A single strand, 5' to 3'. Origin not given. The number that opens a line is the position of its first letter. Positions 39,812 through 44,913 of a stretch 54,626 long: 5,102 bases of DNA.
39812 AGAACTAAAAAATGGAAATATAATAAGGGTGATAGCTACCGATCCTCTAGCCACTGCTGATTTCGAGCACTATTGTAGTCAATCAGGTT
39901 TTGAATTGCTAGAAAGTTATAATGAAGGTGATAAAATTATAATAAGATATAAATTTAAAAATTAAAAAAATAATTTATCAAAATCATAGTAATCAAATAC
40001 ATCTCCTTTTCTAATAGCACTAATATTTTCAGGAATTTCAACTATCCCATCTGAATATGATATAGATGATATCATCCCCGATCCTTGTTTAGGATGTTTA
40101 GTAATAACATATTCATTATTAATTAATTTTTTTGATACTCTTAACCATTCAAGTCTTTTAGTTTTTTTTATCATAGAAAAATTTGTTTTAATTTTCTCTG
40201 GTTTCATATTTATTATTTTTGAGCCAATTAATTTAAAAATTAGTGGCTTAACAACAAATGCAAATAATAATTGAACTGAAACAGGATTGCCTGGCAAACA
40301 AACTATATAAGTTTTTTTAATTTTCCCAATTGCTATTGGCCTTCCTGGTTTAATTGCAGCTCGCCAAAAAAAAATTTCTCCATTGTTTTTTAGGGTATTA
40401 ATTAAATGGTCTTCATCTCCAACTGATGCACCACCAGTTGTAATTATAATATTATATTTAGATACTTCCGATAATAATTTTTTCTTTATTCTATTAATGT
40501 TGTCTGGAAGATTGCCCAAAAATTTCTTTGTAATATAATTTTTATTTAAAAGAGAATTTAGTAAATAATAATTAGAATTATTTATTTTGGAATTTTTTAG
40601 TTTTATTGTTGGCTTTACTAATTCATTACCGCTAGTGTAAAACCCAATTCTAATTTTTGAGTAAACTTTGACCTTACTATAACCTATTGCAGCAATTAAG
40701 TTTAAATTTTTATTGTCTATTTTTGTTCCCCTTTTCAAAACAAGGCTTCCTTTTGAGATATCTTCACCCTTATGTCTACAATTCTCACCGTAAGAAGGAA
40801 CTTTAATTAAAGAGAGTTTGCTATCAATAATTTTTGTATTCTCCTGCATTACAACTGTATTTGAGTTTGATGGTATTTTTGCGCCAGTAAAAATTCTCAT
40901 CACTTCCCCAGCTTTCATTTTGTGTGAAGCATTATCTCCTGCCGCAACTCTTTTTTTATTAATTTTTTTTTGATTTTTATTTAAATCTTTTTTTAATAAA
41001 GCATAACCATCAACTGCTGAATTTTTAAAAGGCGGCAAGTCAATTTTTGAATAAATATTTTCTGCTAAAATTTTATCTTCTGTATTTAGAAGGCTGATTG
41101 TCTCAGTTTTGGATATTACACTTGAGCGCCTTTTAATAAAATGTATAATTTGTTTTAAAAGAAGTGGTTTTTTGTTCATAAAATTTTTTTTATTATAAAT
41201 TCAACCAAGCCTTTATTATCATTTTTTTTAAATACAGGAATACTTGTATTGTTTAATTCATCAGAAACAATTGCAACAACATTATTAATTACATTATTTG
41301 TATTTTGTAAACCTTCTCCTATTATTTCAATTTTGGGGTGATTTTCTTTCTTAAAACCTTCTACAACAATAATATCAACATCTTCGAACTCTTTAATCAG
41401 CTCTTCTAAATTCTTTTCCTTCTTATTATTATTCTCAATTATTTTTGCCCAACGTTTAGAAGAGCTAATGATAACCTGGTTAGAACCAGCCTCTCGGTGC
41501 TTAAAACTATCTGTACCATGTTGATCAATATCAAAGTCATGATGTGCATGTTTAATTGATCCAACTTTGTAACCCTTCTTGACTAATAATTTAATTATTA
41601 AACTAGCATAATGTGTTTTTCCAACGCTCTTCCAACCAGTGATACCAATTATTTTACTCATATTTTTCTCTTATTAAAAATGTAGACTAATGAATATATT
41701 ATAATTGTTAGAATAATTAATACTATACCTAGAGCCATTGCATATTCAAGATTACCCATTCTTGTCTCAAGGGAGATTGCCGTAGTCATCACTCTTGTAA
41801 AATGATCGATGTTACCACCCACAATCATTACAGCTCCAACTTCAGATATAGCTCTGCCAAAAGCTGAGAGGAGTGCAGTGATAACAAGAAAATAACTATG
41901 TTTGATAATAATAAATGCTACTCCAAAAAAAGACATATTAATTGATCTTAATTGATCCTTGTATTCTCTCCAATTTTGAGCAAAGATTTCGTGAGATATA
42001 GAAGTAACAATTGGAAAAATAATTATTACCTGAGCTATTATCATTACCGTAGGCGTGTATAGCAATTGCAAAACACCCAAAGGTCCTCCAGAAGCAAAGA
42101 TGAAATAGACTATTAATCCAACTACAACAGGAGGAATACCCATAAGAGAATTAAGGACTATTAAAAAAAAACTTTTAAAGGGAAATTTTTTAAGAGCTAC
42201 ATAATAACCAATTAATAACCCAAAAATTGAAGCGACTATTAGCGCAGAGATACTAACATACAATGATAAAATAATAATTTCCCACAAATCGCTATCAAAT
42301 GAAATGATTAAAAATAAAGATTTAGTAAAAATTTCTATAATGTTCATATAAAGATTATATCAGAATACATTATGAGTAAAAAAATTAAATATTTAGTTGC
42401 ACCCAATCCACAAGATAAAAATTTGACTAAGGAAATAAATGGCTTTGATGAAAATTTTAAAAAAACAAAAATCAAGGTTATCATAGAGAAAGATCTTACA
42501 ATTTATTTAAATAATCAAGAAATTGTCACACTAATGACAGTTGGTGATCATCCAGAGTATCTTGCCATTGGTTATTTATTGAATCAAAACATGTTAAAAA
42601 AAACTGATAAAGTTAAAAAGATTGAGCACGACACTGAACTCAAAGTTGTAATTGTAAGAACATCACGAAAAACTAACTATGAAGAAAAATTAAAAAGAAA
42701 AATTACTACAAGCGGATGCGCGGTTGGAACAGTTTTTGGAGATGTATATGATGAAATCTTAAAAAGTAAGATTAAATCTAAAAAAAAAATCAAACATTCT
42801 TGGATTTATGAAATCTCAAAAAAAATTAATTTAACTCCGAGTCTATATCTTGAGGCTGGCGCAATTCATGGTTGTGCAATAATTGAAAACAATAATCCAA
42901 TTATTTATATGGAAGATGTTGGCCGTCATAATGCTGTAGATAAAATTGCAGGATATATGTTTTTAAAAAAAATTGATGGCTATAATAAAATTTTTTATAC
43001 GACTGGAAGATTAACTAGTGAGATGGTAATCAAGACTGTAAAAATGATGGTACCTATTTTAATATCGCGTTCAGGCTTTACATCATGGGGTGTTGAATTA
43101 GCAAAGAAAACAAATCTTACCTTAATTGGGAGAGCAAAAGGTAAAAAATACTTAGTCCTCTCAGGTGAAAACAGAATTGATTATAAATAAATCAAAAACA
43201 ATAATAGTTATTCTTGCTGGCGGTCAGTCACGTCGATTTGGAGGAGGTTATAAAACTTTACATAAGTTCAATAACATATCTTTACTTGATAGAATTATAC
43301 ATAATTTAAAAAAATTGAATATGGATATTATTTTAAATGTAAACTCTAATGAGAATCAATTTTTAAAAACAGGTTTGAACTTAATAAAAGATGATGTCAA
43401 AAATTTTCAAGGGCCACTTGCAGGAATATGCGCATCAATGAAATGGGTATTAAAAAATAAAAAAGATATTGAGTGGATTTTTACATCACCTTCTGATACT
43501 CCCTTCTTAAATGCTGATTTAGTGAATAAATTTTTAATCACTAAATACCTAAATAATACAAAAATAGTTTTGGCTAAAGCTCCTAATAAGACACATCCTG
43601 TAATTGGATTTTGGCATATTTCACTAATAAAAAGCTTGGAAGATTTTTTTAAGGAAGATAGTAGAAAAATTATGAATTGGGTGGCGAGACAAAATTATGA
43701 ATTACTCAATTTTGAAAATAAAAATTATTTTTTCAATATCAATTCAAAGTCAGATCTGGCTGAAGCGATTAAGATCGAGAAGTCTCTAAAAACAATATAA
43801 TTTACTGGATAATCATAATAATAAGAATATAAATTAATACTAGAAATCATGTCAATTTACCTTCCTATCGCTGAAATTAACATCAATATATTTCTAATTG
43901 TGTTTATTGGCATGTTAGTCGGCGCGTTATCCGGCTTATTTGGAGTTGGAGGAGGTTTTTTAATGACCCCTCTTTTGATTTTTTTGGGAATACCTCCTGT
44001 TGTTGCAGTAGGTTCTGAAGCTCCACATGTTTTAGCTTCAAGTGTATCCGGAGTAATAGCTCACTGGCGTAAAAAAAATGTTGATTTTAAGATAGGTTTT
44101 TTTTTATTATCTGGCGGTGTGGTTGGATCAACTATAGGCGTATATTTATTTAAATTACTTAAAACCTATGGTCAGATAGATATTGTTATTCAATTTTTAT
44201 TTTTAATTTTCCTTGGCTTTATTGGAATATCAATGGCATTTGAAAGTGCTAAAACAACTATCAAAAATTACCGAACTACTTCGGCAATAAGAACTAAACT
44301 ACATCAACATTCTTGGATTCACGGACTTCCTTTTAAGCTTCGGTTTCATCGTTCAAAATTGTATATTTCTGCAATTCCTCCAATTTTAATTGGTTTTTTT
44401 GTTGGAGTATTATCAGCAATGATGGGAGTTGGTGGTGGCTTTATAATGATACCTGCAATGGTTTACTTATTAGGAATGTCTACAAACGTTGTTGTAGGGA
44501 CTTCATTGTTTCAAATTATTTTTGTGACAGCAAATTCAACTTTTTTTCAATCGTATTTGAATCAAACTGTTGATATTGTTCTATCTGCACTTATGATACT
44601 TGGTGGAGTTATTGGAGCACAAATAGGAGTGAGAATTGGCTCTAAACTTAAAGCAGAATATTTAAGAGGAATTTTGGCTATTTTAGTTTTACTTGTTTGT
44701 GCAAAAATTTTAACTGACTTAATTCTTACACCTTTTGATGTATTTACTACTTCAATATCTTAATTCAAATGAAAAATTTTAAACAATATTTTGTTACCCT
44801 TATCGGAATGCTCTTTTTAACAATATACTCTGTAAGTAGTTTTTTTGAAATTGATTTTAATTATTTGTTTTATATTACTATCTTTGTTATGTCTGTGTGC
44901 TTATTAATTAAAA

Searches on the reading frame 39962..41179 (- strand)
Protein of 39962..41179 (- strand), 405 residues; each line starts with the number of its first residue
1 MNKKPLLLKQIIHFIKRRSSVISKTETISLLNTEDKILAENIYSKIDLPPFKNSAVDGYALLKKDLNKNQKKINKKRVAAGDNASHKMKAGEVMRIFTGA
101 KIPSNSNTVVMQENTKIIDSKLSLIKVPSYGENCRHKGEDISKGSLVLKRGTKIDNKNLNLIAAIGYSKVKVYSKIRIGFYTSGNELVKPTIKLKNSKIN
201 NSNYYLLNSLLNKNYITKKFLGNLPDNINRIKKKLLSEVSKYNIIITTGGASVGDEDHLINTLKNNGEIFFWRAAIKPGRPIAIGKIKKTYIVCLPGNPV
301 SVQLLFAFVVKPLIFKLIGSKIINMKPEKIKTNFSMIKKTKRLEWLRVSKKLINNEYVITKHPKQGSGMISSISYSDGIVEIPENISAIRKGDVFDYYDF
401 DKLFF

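Call 64: search_protein_families(library=pfam, proteins=[window:39962-41179:-], max_evalue=0.0001)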
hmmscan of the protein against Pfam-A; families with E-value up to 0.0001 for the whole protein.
window:39962-41179:- (405 aa): 3 families
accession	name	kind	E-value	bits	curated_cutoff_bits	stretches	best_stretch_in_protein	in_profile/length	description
PF03453.22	MoeA_N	-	4.9e-38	130.8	30.8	1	15-166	10-160/160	MoeA N-terminal region (domain I and II)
PF00994.29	MoCF_biosynth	-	2.2e-24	86.2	26.6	1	182-314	4-142/144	Probable molybdopterin binding domain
PF03454.20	MoeA_C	-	8.5e-14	52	22.1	1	330-400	2-72/72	MoeA C-terminal region (domain IV)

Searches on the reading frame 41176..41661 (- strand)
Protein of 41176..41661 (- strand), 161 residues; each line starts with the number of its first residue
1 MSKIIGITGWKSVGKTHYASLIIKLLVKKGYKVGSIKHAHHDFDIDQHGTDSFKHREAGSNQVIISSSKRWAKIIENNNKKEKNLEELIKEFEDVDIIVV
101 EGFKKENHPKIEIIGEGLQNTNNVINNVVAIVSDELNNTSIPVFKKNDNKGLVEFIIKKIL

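Call 64: search_protein_families(library=pfam, proteins=[window:41176-41661:-], max_evalue=0.0001)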
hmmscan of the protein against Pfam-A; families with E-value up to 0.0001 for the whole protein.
window:41176-41661:- (161 aa): 1 family
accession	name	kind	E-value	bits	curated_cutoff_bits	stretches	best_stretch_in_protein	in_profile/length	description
PF03205.20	MobB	-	3e-41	140.8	26.6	1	4-134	1-133/133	Molybdopterin guanine dinucleotide synthesis protein B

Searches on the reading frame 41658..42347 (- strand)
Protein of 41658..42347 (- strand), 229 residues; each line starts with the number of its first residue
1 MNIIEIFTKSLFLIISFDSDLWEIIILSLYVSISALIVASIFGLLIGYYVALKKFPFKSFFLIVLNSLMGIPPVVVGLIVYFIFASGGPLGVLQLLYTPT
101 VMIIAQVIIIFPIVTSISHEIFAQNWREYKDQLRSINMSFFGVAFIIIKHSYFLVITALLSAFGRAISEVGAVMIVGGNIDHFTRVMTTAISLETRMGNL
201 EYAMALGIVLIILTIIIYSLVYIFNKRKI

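Call 64: search_protein_families(library=pfam, proteins=[window:41658-42347:-], max_evalue=0.0001)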
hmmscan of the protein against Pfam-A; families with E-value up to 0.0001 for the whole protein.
window:41658-42347:- (229 aa): 1 family
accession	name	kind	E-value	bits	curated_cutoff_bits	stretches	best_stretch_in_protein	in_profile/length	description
PF00528.27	BPD_transp_1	-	2.9e-12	47.1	26.4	1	43-227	1-181/184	Binding-protein-dependent transport system inner membrane component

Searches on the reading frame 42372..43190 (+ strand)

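Call 64: search_protein_families(library=pfam, proteins=[window:42372-43190:+], max_evalue=0.0001)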
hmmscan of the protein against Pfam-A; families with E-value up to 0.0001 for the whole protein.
window:42372-43190:+ (272 aa): 1 family
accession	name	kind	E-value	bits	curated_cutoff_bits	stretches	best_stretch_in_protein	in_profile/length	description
PF02634.21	FdhD-NarQ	-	4.8e-72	242.9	27.2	1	38-269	2-236/237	FdhD/NarQ family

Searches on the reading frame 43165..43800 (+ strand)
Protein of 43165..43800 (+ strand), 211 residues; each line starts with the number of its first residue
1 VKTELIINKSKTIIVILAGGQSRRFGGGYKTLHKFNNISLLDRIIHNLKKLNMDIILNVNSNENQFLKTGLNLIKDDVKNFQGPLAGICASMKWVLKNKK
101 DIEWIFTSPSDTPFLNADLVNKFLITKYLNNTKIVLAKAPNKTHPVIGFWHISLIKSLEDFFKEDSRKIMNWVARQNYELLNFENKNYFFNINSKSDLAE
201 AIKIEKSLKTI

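Call 64: search_protein_families(library=pfam, proteins=[window:43165-43800:+], max_evalue=0.0001)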
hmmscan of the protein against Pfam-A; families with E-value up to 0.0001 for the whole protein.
window:43165-43800:+ (211 aa): 1 family
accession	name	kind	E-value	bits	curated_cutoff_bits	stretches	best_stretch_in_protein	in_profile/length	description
PF12804.13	NTP_transf_3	-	1.5e-26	94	27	1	15-174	2-155/160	MobA-like NTP transferase domain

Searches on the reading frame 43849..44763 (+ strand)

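Call 64: search_protein_families(library=pfam, proteins=[window:43849-44763:+], max_evalue=0.0001)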
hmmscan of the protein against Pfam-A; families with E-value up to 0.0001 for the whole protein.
window:43849-44763:+ (304 aa): 1 family
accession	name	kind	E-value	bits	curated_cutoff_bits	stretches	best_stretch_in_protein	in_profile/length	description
PF01925.25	TauE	-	6.5e-55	186.8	32.6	1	18-286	2-236/237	Sulfite exporter TauE/SafE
